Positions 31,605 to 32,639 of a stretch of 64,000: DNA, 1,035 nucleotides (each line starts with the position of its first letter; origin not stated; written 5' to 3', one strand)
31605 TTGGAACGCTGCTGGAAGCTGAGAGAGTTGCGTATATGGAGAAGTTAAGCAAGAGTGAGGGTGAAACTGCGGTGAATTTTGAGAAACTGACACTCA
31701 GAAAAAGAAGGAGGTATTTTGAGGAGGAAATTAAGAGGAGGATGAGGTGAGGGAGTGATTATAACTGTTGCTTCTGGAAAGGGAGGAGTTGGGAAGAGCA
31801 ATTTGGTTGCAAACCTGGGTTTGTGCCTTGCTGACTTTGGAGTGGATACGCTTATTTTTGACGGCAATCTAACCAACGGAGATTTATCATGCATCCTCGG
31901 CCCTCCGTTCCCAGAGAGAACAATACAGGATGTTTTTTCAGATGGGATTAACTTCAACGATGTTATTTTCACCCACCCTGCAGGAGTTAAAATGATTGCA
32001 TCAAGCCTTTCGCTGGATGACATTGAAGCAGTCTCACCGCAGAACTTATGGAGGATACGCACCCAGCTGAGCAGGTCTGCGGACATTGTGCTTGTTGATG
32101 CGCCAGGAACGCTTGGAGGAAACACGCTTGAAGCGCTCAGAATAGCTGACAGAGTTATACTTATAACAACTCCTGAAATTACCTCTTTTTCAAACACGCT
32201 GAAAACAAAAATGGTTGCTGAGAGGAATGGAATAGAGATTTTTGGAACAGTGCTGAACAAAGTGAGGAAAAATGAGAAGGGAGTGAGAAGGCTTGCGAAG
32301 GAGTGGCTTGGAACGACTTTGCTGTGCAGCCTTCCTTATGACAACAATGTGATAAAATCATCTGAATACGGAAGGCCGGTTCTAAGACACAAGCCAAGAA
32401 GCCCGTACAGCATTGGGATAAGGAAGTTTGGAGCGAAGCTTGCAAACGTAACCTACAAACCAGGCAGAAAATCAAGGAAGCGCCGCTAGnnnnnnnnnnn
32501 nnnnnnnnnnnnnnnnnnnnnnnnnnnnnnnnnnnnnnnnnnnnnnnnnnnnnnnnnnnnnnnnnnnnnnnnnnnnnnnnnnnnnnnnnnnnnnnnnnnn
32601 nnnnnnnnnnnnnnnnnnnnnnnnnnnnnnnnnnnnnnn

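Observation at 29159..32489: rad50 without adjacent mre11; followed by a coupled small ORF plus MinD/ParA-like ATPase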

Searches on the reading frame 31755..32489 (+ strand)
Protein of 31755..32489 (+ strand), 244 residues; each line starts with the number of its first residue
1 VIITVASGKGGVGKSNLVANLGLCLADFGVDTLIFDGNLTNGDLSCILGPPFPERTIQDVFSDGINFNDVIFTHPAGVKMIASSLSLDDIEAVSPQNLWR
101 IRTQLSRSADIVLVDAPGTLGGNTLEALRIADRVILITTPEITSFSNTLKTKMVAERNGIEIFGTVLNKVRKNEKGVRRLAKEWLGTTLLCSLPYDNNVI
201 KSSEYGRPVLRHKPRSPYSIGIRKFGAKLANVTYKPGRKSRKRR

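Call 4: search_protein_families(library=pfam, proteins=[window:31755-32489:+], max_evalue=0.01)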
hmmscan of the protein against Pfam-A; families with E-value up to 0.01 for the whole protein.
window:31755-32489:+ (244 aa): 8 families
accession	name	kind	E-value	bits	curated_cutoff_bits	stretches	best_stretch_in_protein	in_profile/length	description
PF10609.15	ParA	-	5.7e-15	55.8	27.1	1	2-224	5-240/246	NUBPL iron-transfer P-loop NTPase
PF01656.29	CbiA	-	1.9e-14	54.2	25.4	1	3-209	1-125/125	CobQ/CobB/MinD/ParA nucleotide binding domain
PF13614.12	AAA_31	-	5e-12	46.5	27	1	2-144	3-153/177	AAA domain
PF00142.24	Fer4_NifH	-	3.9e-07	30.3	25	1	109-219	116-234/271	4Fe-4S iron sulfur cluster binding proteins, NifH/frxC family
PF13500.12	AAA_26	-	5.9e-07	30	27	1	81-200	72-195/198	AAA domain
PF06564.18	CBP_BcsQ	-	0.00013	22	21.3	1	2-146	3-153/234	Cellulose biosynthesis protein BcsQ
PF02374.21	ArsA_ATPase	-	0.0014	18.4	24.3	1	4-34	4-34/305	Anion-transporting ATPase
PF09140.17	MipZ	-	0.0065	16.2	20.7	0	87-135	78-126/262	ATPase MipZ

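Call 6: search_protein_families(library=ncbifam, proteins=[window:31755-32489:+], max_evalue=0.01)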
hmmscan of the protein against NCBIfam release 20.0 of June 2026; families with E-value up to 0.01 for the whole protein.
window:31755-32489:+ (244 aa): 19 families
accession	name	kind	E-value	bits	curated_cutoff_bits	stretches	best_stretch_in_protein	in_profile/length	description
TIGR01969.1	minD_arch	subfamily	4.9e-55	186.4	201.75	1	1-239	1-240/251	cell division ATPase MinD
TIGR01968.1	minD_bact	equivalog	9.1e-22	77.6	212.9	1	2-213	3-221/261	septum site-determining protein MinD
TIGR03371.1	cellulose_yhjQ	equivalog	1.4e-18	67.3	157.85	1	2-226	3-238/246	cellulose biosynthesis protein BcsQ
NF041136.1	MrpORP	equivalog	4.4e-11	42.7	450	1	3-48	8-53/365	iron-sulfur cluster carrier protein MrpORP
TIGR01007.1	eps_fam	subfamily_domain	8.9e-11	41.7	108.05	1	2-174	19-194/204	polysaccharide biosynthesis tyrosine autokinase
NF008079.0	PRK10818.1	equivalog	2e-10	40.5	508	1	2-206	4-224/270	septum site-determining protein MinD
NF041546.1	ParA_partition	equivalog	1.9e-09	37.4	180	2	96-183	64-155/203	ParA family partition ATPase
NF008669.0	PRK11670.1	equivalog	8.5e-07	28.2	348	1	2-50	109-157/369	iron-sulfur cluster carrier protein ApbC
NF033200.1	F430_CfbC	exception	1.3e-06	28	402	1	7-230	6-239/260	Ni-sirohydrochlorin a,c-diamide reductive cyclase ATP-dependent reductase subunit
TIGR03815.1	CpaE_hom_Actino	equivalog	2e-06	27.2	154.45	1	2-207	113-319/340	septum site-determining protein Ssd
TIGR03029.1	EpsG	equivalog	3e-06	26.6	313.8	1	2-168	105-273/274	chain length determinant protein tyrosine kinase EpsG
TIGR01287.1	nifH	equivalog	0.00023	20.6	394.35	0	7-70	6-72/275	nitrogenase iron protein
NF047398.1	AAA_KGGVGR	domain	0.0009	19.6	90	0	2-39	4-41/190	KGGVGR-motif variant AAA ATPase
TIGR03018.1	pepcterm_TyrKin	hypoth_equivalog_domain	0.0023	17.3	230.65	0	2-147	37-188/207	XrtA-associated tyrosine autokinase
TIGR01281.1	DPOR_bchL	equivalog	0.0027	17.1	345.15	0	3-33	3-32/268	ferredoxin:protochlorophyllide reductase (ATP-dependent) iron-sulfur ATP-binding protein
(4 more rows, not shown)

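Call 37: search_protein_families(library=padloc, proteins=[window:31755-32489:+], max_evalue=0.001)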
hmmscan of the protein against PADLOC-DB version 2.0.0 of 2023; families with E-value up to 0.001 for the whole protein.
window:31755-32489:+ (244 aa): 0 families

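Call 38: search_solved_structures(query=window:31755-32489:+, max_evalue=0.00001)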
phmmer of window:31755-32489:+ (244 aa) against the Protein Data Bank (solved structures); distinct sequences matched with E-value up to 0.00001: 18.
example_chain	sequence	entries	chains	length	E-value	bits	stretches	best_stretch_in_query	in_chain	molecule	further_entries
1hyq_A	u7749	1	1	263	3e-41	144.4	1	3-227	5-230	CELL DIVISION INHIBITOR (MIND-1)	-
1g3q_A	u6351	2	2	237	5.3e-31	110.9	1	2-220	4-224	CELL DIVISION INHIBITOR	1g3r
1ion_A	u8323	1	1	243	7.9e-30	107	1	2-221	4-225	PROBABLE CELL DIVISION INHIBITOR MIND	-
5j1j_A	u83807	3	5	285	1.2e-22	83.5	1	2-228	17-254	Site-determining protein | Transcriptional antiactivator FleN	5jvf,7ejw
8pb9_A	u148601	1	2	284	3.1e-22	82.2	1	2-228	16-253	Antiactivator FleN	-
8p53_A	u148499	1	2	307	3.9e-22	81.9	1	2-228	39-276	Antiactivator FleN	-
4rz2_A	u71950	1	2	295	3.1e-14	56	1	3-178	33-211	Site-determining protein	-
4rz3_A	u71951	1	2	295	8.1e-14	54.6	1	3-178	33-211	Site-determining protein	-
4v03_A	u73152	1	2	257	1.8e-11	47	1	2-171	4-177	SITE-DETERMINING PROTEIN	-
4v02_A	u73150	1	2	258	4.5e-11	45.7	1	2-171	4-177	SITE-DETERMINING PROTEIN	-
6riq_C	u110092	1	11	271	5.3e-10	42.2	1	2-211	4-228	Site-determining protein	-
3q9l_A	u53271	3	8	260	1.2e-08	37.7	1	2-210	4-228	Septum site-determining protein minD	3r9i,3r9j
3vx3_A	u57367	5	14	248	5.4e-08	35.6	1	2-195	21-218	ATPase involved in chromosome partitioning, ParA/MinD family, Mrp homolog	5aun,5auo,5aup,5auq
4jlv_A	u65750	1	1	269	4.4e-07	32.6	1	4-173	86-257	C-terminal fragment of Membrane protein CapA1, Putative uncharacterized protein capB1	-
8zkc_A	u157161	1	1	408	8.1e-07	31.7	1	2-234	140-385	Iron-sulfur cluster carrier protein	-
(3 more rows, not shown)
